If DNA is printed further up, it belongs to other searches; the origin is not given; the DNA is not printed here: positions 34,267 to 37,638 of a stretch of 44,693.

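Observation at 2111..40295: Seven dispersed copies of a ~100-nt intergenic element built on a 22-25 bp hairpin whose arms co-vary between copies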

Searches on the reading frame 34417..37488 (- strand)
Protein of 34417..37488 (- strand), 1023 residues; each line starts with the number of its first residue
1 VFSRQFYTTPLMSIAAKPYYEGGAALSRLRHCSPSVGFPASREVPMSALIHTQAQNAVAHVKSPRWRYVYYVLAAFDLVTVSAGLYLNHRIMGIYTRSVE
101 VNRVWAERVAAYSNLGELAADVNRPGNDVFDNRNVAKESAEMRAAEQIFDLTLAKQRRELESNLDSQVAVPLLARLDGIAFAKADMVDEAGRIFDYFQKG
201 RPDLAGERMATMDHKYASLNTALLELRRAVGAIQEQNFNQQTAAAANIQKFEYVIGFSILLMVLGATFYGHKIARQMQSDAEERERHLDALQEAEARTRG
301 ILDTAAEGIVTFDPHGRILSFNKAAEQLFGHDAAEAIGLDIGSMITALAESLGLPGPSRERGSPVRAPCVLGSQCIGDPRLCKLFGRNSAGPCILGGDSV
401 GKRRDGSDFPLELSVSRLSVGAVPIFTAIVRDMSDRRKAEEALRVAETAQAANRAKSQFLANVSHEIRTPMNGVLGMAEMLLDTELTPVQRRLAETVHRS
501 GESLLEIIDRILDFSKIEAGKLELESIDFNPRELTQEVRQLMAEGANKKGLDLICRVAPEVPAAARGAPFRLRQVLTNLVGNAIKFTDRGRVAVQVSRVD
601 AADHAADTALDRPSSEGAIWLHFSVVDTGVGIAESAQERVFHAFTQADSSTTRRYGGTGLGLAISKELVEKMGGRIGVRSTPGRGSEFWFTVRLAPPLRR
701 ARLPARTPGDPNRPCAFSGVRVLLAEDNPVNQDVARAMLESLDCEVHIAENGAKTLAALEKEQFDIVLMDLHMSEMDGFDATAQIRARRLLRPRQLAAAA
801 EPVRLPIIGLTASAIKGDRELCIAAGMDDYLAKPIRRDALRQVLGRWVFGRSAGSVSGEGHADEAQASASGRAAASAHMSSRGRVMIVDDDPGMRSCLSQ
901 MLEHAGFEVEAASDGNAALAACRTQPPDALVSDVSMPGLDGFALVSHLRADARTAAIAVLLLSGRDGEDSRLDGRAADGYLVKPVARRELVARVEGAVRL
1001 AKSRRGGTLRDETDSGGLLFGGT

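Call 12: search_protein_families(library=pfam, proteins=[window:34417-37488:-])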
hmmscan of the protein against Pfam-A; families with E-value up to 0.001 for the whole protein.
window:34417-37488:- (1023 aa): 7 families
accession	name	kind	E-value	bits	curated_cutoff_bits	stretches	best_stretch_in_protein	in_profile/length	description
PF00072.30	Response_reg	-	2.2e-47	160.2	30.2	2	885-995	1-111/111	Response regulator receiver domain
PF02518.31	HATPase_c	-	9.7e-28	97.3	26.4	1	569-695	3-110/111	Histidine kinase-, DNA gyrase B-, and HSP90-like ATPase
PF00512.31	HisKA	-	6.7e-23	81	26.9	1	455-520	1-66/66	His Kinase A (phospho-acceptor) domain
PF13188.13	PAS_8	-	4.7e-08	33.1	21.8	1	297-346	2-48/65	PAS domain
PF00989.32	PAS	-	7.7e-07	29.6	22.6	1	297-341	2-46/113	PAS fold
PF13426.13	PAS_9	-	3.4e-06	27.7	27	1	307-435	2-103/103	PAS domain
PF08448.16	PAS_4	-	9.3e-05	23.1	23.1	0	303-342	2-41/110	PAS fold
